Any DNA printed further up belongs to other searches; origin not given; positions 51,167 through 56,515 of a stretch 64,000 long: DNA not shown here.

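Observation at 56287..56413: Two giant same-strand ORFs (1682 aa and 998 aa) overlap out of frame: possibly one ~2700-aa gene broken by a frameshift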

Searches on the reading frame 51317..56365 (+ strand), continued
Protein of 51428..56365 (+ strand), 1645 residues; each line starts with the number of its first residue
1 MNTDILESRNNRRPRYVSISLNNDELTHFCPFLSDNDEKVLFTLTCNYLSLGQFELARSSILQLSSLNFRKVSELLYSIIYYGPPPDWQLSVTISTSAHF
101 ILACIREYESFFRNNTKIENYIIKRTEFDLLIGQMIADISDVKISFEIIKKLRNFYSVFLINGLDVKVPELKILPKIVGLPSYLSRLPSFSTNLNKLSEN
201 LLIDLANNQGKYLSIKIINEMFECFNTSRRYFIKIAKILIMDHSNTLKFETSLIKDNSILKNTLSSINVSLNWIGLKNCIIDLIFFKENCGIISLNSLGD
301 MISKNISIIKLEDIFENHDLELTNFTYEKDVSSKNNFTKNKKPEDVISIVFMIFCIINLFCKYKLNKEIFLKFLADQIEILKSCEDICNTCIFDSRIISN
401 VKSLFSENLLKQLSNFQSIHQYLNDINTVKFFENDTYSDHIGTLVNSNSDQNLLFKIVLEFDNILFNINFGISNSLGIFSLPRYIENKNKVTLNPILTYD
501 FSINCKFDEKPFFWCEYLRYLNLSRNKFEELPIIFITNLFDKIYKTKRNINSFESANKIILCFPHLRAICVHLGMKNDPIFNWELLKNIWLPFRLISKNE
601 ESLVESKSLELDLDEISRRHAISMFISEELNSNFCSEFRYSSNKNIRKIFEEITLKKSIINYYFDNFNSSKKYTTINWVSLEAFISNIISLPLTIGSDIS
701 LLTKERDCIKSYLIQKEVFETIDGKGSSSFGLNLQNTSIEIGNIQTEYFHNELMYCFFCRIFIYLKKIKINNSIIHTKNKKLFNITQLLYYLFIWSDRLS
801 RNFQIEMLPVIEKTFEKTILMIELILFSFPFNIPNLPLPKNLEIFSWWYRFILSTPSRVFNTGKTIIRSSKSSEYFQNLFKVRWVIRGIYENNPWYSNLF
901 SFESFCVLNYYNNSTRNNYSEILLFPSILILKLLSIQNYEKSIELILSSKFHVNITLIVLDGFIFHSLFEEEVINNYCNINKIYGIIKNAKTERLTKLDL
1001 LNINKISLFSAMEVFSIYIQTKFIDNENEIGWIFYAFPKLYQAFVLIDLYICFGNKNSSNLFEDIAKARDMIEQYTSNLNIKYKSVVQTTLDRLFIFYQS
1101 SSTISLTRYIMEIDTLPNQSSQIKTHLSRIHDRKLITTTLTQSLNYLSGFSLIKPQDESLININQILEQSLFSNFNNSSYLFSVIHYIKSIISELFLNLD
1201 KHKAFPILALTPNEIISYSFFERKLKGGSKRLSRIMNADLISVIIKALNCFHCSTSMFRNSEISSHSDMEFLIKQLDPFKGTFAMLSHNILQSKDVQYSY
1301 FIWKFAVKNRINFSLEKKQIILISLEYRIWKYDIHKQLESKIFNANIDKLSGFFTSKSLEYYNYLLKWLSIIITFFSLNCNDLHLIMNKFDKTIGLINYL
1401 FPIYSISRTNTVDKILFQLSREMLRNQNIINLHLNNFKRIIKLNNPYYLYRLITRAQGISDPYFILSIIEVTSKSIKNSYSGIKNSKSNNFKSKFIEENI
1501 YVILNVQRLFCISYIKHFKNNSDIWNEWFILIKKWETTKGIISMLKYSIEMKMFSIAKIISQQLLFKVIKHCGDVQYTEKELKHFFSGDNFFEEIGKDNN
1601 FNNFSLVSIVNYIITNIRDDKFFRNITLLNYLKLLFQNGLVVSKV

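Call 59: find_homologous_proteins(query=A3, max_evalue=0.01)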
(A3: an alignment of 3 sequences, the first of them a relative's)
Query A3 (3 sequences) (2094 aa, profile of the alignment): 31 proteins with E <= 0.01 among 8000 candidates.
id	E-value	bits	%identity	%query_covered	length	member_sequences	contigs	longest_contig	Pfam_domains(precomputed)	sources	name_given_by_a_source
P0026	0.0e+0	4041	100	100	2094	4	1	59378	-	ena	-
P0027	0.0e+0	4025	65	100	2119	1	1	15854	-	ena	-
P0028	0.0e+0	3367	38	99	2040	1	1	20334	-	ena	-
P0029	0.0e+0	2456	38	99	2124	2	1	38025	-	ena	-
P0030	0.0e+0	2310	46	100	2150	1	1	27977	-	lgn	-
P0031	0.0e+0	2306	45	100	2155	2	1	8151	-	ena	-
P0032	0.0e+0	2300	45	99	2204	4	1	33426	-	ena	-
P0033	0.0e+0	2161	47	99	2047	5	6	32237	-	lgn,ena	-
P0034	0.0e+0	2083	44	99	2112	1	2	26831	-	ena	-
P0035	1.3e-52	196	22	13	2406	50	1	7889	-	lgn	-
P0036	1.3e-51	193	22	38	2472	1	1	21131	-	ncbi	-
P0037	2.0e-49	186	45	4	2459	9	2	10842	-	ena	-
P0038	2.5e-44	169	37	5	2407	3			-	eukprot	eukprot:g5186.t1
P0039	7.4e-43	164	42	4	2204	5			-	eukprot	eukprot:g4972.t1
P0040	1.1e-39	154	27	7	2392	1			PF25569.2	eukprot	eukprot:TRINITY_DN7594_c0_g1_i1.p1 TRINITY_DN7594_c0_g1~~TRINITY_DN7594_c0_g1_i1.p1 ORF type:complet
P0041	2.3e-17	80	22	24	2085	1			PF25569.2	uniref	uniref:ZFYVE26-like TPR repeats domain-containing protein n=1 Tax=Oryza meridionalis TaxID=40149 Rep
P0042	4.8e-17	78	22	24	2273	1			PF25569.2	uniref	uniref:ZFYVE26-like TPR repeats domain-containing protein n=1 Tax=Oryza meridionalis TaxID=40149 Rep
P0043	7.6e-17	78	23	13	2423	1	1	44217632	PF25569.2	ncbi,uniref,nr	ncbi:hypothetical protein E2562_027212 [Oryza meyeriana var. granulata]|uniref:ZFYVE26-like TPR repe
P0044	9.6e-17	77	25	13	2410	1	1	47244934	PF25569.2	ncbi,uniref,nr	ncbi:hypothetical protein OsI_02662 [Oryza sativa Indica Group]|uniref:ZFYVE26-like TPR repeats doma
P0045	1.2e-16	77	29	5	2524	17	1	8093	PF25569.2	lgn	-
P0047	2.4e-16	76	25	13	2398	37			PF25569.2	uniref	uniref:ZFYVE26-like TPR repeats domain-containing protein n=1 Tax=Oryza glumipatula TaxID=40148 RepI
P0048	4.4e-16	75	26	13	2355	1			PF25569.2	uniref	uniref:ZFYVE26-like TPR repeats domain-containing protein n=1 Tax=Oryza nivara TaxID=4536 RepID=A0A0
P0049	5.9e-16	75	29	6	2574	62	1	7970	PF25569.2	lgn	-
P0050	2.2e-13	66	25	13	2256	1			PF25569.2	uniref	uniref:ZFYVE26-like TPR repeats domain-containing protein n=1 Tax=Oryza barthii TaxID=65489 RepID=A0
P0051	6.2e-13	65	26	13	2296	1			PF25569.2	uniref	uniref:ZFYVE26-like TPR repeats domain-containing protein n=1 Tax=Oryza meridionalis TaxID=40149 Rep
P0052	6.4e-13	65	26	13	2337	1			PF25569.2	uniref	uniref:ZFYVE26-like TPR repeats domain-containing protein n=1 Tax=Oryza nivara TaxID=4536 RepID=A0A0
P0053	6.6e-13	65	26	13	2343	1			PF25569.2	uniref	uniref:ZFYVE26-like TPR repeats domain-containing protein n=1 Tax=Oryza nivara TaxID=4536 RepID=A0A0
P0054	7.1e-13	65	24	13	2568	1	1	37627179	PF25569.2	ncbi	ncbi:hypothetical protein ACFE04_018996 [Oxalis oulophora]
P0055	4.3e-11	59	26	13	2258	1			PF25569.2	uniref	uniref:ZFYVE26-like TPR repeats domain-containing protein n=1 Tax=Oryza meridionalis TaxID=40149 Rep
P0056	9.4e-5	38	36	3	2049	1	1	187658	PF25569.2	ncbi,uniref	ncbi:hypothetical protein DH2020_025434 [Rehmannia glutinosa]|uniref:ZFYVE26-like TPR repeats domain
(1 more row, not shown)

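Call 62: search_solved_structures(query=A4, max_evalue=10, show_alignments=1)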
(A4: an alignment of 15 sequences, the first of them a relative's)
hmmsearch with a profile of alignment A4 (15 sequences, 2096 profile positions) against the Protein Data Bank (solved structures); distinct sequences matched with E-value up to 10: 1.
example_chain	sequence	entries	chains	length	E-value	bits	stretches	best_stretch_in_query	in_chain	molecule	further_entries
8yad_C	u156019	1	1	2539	1.6e-89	304.1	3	1236-1746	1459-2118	Zinc finger FYVE domain-containing protein 26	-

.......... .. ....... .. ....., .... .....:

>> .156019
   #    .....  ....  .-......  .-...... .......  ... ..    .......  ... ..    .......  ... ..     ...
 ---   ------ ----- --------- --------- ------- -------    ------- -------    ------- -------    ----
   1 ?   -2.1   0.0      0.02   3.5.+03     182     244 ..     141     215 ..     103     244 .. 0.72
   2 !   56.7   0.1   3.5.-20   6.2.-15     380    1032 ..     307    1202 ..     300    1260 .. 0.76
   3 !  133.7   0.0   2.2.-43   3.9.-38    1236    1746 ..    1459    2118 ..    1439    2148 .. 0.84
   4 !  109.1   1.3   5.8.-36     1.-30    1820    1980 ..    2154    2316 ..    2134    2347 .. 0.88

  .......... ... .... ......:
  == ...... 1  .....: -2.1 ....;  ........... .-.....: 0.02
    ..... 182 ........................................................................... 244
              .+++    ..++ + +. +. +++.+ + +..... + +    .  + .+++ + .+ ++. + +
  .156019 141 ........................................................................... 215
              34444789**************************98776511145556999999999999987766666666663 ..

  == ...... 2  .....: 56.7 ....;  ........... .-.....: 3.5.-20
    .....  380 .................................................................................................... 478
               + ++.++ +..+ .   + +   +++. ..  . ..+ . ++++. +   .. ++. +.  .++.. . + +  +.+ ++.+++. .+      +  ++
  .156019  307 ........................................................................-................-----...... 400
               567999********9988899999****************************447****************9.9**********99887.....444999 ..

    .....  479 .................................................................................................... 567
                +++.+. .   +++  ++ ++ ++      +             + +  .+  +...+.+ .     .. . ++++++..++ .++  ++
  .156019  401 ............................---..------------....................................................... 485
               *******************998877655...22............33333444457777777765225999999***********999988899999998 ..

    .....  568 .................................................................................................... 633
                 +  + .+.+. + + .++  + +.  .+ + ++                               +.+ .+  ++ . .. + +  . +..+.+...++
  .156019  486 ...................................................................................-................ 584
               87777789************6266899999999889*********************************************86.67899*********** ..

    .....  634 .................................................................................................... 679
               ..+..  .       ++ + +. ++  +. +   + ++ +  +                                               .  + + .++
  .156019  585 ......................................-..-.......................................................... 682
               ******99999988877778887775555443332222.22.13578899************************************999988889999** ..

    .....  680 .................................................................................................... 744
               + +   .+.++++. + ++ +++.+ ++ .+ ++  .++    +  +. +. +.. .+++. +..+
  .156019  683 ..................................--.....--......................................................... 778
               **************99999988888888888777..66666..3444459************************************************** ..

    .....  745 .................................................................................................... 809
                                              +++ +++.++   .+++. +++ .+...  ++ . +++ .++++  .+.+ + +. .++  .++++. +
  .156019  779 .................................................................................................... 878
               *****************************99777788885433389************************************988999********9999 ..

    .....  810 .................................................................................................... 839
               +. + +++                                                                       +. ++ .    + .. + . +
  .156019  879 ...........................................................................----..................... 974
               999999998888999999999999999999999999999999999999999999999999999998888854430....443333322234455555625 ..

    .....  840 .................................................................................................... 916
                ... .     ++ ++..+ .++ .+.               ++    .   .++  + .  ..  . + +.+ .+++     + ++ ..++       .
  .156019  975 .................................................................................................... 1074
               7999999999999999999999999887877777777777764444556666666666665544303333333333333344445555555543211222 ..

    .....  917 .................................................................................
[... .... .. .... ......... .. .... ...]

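Call 71: search_protein_families(library=pfam, proteins=[P0040, P0044, P0036, P0035], max_evalue=0.01)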
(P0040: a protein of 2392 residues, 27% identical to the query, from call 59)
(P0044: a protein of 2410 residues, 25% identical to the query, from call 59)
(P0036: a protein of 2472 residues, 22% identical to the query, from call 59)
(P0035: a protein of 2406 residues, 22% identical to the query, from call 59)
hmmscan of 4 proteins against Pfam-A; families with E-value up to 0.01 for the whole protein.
P0040 (2392 aa): 2 families
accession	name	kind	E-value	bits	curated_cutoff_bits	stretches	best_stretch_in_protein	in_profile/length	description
PF25569.1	TPR_ZFYVE26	-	1.3e-25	90.5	27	1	2261-2380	2-123/123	ZFYVE26-like, TPR repeats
PF07719.23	TPR_2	-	0.0016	18.9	27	0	1850-1875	3-28/34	Tetratricopeptide repeat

P0044 (2410 aa): 1 family
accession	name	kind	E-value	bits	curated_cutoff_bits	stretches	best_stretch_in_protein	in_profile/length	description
PF25569.1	TPR_ZFYVE26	-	5.1e-26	91.8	27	1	2252-2353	1-105/123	ZFYVE26-like, TPR repeats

P0036 (2472 aa): 0 families

P0035 (2406 aa): 0 families

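Call 87: find_encoding_contigs(protein=P0026, flank=10000, max_places=3)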
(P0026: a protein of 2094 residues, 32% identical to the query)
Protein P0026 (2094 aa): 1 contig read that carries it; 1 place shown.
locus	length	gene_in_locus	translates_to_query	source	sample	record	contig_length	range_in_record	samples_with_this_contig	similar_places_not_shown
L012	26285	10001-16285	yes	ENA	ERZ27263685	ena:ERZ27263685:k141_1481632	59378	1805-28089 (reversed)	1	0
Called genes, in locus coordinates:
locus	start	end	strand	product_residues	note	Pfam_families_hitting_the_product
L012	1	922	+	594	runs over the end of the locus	PF01565:FAD_binding_4, PF02913:FAD-oxidase_C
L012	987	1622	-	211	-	-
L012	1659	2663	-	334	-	PF00149:Metallophos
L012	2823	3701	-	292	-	-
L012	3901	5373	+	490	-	-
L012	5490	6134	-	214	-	PF13640:2OG-FeII_Oxy_3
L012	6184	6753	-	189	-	PF12917:YfbR-like, PF13023:HD_3, PF01966:HD (faint)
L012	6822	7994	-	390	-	PF00069:Pkinase, PF07714:PK_Tyr_Ser-Thr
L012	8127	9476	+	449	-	PF00069:Pkinase, PF07714:PK_Tyr_Ser-Thr, PF01636:APH (faint), PF17667:Pkinase_fungal (weak)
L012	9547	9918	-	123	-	-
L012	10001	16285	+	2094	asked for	-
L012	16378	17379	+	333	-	PF00380:Ribosomal_S9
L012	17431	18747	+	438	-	PF10154:Fy-3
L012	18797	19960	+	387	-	-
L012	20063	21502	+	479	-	PF13091:PLDc_2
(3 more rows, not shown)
